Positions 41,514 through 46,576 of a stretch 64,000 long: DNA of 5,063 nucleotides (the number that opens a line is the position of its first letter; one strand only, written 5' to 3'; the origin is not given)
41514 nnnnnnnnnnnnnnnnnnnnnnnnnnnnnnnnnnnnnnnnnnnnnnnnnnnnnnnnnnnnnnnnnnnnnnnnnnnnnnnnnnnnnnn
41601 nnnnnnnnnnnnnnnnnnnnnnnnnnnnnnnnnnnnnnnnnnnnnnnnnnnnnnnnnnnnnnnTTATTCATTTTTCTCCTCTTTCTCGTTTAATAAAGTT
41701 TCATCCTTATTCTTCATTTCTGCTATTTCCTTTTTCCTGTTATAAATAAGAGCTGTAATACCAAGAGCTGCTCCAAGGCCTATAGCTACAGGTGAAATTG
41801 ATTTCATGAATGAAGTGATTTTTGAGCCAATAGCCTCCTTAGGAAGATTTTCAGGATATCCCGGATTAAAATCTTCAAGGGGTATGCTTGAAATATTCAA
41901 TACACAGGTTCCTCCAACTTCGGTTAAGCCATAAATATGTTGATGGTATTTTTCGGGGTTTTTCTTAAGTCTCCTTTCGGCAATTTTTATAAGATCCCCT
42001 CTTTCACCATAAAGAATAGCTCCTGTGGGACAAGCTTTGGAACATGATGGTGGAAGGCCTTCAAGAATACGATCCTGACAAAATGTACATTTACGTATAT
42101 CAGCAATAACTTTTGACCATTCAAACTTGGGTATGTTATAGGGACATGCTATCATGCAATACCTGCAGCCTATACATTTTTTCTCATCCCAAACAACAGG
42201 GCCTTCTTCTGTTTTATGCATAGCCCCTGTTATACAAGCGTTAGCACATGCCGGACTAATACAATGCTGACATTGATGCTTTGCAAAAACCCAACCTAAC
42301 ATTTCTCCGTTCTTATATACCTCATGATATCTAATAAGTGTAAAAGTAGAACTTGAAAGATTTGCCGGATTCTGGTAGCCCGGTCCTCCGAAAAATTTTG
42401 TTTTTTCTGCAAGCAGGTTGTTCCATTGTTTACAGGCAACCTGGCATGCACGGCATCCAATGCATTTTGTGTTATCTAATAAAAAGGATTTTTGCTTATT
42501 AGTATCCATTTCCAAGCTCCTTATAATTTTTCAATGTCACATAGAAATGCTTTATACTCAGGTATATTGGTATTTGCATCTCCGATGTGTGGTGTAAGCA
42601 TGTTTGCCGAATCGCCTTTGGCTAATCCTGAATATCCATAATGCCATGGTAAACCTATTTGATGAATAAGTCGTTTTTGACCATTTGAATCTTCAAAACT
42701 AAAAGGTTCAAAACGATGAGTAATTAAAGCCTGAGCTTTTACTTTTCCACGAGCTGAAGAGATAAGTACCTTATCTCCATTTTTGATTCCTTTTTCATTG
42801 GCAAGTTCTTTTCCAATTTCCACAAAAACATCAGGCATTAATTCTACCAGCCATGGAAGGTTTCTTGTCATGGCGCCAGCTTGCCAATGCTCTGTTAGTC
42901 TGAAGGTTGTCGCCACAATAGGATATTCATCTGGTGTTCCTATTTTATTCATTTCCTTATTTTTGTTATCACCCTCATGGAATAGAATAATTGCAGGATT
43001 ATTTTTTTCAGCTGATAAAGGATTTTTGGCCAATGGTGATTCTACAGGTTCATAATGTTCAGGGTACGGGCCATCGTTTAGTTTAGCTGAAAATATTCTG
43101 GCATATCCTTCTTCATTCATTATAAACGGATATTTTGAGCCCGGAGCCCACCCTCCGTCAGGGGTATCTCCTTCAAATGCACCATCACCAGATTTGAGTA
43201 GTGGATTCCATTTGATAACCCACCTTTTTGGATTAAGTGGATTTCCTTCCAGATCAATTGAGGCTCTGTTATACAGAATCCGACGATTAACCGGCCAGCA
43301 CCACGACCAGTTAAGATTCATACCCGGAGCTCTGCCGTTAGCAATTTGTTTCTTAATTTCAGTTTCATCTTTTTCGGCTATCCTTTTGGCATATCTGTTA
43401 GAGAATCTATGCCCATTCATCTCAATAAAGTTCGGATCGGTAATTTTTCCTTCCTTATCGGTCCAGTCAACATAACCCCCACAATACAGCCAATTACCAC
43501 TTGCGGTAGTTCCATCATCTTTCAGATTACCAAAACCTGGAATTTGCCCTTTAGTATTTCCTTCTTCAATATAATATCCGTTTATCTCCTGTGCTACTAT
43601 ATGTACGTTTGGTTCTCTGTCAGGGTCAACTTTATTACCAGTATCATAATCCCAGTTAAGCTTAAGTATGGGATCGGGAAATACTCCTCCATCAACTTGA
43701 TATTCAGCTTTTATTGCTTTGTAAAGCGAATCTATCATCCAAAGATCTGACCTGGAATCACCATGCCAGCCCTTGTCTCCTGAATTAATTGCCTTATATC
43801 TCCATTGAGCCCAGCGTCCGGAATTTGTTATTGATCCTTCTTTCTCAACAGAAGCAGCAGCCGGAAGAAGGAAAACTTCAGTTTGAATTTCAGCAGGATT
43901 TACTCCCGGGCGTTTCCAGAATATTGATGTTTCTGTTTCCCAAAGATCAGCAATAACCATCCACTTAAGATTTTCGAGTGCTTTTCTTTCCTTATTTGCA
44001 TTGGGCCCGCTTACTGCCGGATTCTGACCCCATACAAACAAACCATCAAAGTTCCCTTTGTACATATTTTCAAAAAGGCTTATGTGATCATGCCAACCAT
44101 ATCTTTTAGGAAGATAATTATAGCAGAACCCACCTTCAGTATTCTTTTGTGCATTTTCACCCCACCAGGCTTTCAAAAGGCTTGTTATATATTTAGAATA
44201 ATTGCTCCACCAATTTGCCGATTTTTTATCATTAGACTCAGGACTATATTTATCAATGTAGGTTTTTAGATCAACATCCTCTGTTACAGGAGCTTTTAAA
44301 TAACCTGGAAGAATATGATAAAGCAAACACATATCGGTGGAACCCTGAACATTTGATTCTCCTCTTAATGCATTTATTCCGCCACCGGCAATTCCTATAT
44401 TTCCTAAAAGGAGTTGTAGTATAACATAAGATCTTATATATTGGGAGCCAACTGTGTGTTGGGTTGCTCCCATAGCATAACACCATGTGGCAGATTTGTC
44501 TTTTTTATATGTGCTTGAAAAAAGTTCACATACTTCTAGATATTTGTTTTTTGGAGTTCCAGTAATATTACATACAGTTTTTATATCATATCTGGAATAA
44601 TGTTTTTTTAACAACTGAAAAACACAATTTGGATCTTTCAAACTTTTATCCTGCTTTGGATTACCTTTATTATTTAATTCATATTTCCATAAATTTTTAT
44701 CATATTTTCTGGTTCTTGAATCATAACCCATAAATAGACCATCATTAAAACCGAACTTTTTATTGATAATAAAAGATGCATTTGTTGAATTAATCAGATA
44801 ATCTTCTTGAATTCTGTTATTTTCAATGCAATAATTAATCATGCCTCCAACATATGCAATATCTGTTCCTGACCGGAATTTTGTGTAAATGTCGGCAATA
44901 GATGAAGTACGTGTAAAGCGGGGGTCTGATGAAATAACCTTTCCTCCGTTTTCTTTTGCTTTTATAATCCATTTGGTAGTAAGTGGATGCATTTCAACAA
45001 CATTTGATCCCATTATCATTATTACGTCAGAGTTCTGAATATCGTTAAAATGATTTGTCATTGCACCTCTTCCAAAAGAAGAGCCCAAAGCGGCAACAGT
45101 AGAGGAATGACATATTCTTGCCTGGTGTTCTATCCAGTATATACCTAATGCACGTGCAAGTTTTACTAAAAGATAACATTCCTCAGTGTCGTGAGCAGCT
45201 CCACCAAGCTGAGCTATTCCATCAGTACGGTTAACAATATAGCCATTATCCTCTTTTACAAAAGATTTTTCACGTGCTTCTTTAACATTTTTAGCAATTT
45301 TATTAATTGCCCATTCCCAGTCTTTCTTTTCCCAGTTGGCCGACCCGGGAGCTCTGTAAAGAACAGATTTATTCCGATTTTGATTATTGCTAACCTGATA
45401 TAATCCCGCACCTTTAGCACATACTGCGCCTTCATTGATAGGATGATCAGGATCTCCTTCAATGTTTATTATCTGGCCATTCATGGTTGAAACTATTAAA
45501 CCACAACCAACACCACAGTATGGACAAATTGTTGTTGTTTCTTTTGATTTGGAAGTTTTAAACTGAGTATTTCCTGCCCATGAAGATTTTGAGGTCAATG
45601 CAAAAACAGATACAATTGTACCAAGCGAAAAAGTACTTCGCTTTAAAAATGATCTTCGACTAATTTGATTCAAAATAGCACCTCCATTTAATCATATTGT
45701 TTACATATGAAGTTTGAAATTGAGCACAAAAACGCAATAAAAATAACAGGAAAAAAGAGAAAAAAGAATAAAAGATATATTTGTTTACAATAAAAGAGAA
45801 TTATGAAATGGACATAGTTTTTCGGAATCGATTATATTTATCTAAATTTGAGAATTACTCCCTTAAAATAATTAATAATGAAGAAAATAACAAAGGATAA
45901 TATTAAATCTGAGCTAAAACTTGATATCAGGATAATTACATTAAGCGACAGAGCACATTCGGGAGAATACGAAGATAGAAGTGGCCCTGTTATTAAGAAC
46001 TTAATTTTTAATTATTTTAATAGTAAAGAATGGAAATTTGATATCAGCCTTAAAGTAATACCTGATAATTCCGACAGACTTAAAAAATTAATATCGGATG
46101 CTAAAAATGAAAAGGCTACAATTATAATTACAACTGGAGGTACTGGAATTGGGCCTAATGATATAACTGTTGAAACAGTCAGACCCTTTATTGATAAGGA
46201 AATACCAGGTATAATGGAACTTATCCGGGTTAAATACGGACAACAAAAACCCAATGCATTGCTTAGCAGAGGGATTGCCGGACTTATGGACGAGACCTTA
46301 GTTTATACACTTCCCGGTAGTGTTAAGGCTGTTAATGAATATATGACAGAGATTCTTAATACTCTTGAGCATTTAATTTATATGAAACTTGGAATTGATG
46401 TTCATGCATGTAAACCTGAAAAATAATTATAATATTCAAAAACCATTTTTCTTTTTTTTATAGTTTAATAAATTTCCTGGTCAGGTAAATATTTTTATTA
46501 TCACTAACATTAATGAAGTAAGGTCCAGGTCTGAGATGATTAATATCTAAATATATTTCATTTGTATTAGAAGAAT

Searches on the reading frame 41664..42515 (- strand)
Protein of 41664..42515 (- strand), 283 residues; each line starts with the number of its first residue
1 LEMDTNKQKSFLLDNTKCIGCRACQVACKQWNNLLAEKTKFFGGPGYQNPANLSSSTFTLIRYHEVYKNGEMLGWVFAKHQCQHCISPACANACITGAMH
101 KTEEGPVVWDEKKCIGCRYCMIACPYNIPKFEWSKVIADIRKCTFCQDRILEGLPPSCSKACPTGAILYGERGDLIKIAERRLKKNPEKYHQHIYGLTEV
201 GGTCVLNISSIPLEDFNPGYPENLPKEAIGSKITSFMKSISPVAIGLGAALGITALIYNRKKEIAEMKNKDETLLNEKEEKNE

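Call 33: search_protein_families(library=pfam, proteins=[window:41664-42515:-], max_evalue=0.0001)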
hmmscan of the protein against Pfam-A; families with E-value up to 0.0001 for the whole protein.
window:41664-42515:- (283 aa): 7 families
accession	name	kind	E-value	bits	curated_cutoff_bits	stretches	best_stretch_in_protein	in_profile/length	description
PF13247.11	Fer4_11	-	4.2e-24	85.1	26.2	1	75-172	3-100/100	4Fe-4S dicluster domain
PF12838.12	Fer4_7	-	4.1e-14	53.2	27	2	113-166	1-52/52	4Fe-4S dicluster domain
PF00037.32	Fer4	-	6.5e-13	48.3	21.1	1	107-128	1-22/24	4Fe-4S binding domain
PF13187.11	Fer4_9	-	2.5e-10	40.7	27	1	113-167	1-52/52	4Fe-4S dicluster domain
PF12797.12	Fer4_2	-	5e-09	36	24.5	2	106-126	2-22/22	4Fe-4S binding domain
PF13237.11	Fer4_10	-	5.9e-09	36.2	25.5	1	108-163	3-53/53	4Fe-4S dicluster domain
PF12837.12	Fer4_6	-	1.3e-08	34.8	25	1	107-128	2-23/24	4Fe-4S binding domain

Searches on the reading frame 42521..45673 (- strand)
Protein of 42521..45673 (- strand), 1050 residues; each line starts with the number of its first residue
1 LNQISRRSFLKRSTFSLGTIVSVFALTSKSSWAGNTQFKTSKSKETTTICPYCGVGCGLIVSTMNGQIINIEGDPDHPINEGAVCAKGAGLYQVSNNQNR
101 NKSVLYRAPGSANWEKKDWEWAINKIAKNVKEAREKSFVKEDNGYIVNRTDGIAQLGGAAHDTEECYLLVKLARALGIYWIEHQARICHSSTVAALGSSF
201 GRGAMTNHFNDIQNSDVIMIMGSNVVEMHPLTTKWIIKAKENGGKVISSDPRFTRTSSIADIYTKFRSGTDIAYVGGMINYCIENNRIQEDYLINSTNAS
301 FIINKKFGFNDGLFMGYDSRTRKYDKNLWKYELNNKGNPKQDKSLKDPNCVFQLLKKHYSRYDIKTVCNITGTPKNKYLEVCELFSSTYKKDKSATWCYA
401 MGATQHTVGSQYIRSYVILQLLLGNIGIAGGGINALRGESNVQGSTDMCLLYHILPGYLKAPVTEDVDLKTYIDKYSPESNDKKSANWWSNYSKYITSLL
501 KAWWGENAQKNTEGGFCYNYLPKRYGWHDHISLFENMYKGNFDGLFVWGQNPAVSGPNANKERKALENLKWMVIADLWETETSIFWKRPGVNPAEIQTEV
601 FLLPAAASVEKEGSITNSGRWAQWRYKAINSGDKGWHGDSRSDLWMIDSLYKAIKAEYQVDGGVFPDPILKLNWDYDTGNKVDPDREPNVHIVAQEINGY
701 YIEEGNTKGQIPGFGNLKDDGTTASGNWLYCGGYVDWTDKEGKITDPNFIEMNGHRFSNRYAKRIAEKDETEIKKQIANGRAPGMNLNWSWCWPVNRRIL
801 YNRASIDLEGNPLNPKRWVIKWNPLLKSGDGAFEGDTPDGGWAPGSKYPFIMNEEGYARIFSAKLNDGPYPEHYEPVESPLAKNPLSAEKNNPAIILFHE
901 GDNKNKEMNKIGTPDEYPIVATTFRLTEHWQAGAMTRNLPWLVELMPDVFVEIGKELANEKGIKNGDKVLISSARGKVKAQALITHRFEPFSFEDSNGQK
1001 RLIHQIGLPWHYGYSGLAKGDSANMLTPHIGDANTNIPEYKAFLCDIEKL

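Call 33: search_protein_families(library=pfam, proteins=[window:42521-45673:-], max_evalue=0.0001)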
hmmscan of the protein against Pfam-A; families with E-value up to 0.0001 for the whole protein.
window:42521-45673:- (1050 aa): 3 families
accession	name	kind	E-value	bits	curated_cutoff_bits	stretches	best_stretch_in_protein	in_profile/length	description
PF00384.28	Molybdopterin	-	1.7e-30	106.7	24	2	113-289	13-181/353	Molybdopterin oxidoreductase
PF04879.21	Molybdop_Fe4S4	-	6.8e-20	71.2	22.7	1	44-97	2-55/55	Molybdopterin oxidoreductase Fe4S4 domain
PF01568.27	Molydop_binding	-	2.7e-15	56.8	26.8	1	921-1043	3-109/110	Molydopterin dinucleotide binding domain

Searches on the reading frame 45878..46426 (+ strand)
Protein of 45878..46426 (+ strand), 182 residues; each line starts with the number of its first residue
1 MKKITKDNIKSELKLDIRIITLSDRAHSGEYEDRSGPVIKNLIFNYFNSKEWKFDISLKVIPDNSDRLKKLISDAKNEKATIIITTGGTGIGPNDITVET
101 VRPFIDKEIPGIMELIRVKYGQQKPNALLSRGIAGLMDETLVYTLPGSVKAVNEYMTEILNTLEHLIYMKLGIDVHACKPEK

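Call 33: search_protein_families(library=pfam, proteins=[window:45878-46426:+], max_evalue=0.0001)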
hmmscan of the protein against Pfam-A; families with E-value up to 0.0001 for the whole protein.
window:45878-46426:+ (182 aa): 1 family
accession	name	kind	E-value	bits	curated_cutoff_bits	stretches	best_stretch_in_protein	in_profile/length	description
PF00994.29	MoCF_biosynth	-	2.3e-25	89.4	26.6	1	19-165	2-144/144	Probable molybdopterin binding domain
